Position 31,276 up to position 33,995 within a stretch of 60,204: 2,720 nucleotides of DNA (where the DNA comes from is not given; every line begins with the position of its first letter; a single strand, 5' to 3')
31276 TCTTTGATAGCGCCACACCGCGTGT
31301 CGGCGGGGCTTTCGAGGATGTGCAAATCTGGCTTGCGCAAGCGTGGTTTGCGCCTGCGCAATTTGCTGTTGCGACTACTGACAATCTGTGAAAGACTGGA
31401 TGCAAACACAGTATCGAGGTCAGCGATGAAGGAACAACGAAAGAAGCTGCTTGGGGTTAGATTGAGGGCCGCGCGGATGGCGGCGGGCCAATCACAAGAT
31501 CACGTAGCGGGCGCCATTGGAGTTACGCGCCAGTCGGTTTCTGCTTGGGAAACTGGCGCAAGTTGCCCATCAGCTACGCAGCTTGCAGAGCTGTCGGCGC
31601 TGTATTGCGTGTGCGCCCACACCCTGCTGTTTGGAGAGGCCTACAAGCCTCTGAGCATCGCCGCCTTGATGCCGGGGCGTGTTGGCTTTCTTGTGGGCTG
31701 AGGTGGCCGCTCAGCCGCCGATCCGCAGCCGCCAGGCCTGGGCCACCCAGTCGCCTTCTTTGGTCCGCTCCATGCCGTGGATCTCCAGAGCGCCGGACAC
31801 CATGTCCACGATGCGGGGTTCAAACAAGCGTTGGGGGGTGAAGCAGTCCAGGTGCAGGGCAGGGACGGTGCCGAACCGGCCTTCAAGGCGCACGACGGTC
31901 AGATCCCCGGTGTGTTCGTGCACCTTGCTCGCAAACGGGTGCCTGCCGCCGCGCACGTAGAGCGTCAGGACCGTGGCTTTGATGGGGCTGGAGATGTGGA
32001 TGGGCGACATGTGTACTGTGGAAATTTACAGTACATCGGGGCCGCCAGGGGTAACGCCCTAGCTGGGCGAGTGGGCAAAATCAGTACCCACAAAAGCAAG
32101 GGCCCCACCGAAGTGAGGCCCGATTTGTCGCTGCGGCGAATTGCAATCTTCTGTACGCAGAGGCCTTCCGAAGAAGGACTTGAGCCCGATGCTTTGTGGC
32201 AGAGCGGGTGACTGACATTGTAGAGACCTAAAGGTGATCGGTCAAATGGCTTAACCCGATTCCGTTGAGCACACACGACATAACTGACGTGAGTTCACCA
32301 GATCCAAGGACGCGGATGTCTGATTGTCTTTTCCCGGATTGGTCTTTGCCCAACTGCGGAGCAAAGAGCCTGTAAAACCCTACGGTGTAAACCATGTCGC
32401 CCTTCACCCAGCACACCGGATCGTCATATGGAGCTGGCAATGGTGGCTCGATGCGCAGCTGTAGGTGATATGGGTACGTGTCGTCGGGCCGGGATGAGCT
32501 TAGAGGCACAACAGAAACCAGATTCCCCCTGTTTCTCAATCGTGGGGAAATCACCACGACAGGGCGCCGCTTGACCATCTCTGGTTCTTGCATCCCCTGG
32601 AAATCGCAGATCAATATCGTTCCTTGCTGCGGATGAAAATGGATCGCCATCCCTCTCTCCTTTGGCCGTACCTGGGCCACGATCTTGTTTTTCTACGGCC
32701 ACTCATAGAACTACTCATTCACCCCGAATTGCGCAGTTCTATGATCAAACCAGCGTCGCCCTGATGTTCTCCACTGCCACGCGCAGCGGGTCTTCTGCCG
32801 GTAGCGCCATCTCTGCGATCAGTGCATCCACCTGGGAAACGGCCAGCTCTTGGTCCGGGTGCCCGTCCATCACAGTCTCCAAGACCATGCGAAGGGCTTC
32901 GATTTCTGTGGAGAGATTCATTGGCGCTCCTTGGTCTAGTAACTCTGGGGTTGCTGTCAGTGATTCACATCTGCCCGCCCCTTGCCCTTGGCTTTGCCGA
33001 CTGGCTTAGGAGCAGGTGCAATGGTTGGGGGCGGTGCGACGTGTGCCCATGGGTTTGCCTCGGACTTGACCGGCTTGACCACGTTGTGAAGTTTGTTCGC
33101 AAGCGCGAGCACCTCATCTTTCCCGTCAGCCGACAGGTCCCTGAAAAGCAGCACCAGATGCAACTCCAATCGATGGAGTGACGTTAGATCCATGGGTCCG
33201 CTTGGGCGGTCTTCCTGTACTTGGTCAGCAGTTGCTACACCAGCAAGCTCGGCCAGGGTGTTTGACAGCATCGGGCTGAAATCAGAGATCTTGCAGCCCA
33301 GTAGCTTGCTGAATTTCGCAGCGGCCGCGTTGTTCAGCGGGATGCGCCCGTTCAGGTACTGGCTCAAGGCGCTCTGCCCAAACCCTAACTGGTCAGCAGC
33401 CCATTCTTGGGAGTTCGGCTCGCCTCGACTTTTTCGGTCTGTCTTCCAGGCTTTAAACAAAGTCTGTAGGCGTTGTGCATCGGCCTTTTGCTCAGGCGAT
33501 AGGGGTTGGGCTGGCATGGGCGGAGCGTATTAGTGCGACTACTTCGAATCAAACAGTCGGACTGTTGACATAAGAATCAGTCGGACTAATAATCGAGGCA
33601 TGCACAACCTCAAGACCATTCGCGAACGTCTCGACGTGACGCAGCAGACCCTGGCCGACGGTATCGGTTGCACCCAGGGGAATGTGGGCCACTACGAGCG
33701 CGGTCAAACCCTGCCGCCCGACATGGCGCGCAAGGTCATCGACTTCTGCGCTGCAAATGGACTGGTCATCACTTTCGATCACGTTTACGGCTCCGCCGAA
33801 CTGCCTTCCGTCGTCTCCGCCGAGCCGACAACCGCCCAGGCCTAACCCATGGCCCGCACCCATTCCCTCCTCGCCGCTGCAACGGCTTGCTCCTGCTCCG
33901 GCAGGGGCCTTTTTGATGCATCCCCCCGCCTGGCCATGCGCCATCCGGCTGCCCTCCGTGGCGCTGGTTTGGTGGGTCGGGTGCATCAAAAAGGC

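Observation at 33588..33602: Promoter-like hexamers sit 6-7 nt from ATGs that lack Shine-Dalgarno sequences (leaderless geometry at five or more operon heads)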

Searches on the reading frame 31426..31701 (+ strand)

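Call 61: search_protein_families(library=pfam, proteins=[window:31426-31701:+], max_evalue=0.01)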
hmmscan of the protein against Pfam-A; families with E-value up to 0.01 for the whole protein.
window:31426-31701:+ (91 aa): 5 families
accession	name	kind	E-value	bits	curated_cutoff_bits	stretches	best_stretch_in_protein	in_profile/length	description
PF13560.12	HTH_31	-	4.1e-11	43.4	27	1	9-62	2-56/64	Helix-turn-helix domain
PF01381.28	HTH_3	-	1.1e-08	35.4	23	1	13-59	1-47/55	Helix-turn-helix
PF13384.12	HTH_23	-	0.00066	19.9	24.6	1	11-41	6-37/50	Homeodomain-like domain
PF12844.13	HTH_19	-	0.0039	17.5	30.2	1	10-57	1-48/64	Helix-turn-helix domain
PF14549.12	P22_Cro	-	0.0046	17.1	30.2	1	24-50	12-36/60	DNA-binding transcriptional regulator Cro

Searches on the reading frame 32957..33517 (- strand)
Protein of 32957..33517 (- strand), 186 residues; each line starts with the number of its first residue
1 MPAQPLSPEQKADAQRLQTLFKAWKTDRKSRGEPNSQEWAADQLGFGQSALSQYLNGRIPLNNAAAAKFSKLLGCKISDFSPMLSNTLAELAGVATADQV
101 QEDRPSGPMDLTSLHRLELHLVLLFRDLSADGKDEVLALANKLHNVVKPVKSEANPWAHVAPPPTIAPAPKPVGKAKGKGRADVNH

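Call 24: find_related_loci(query=window:32957-33517:-, collection=viral_contigs, flank=3000)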
Query window:32957-33517:- (186 aa) in viral_contigs; peptide patterns used: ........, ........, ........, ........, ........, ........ (x = any residue, [..] = any of these).
4 stretches matched a pattern, but none encodes a relative of the query by tblastn (E <= 1e-3).

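Call 61: search_protein_families(library=pfam, proteins=[window:32957-33517:-], max_evalue=0.01)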
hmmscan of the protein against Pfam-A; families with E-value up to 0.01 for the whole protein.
window:32957-33517:- (186 aa): 2 families
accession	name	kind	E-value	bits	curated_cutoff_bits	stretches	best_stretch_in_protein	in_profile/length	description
PF01381.28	HTH_3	-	3.9e-05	24.1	23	1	36-80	11-55/55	Helix-turn-helix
PF13560.12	HTH_31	-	4.8e-05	24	27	1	36-75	16-56/64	Helix-turn-helix domain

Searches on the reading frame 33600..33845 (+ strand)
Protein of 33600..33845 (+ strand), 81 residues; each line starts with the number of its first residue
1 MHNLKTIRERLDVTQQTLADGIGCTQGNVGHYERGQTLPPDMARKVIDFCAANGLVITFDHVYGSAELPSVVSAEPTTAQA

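Call 61: search_protein_families(library=pfam, proteins=[window:33600-33845:+], max_evalue=0.01)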
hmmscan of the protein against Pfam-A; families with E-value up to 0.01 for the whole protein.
window:33600-33845:+ (81 aa): 2 families
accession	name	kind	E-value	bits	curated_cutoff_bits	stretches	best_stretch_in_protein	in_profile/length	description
PF13560.12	HTH_31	-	2.2e-07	31.5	27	1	4-53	6-57/64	Helix-turn-helix domain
PF01381.28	HTH_3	-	2.6e-07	31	23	1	4-48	1-46/55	Helix-turn-helix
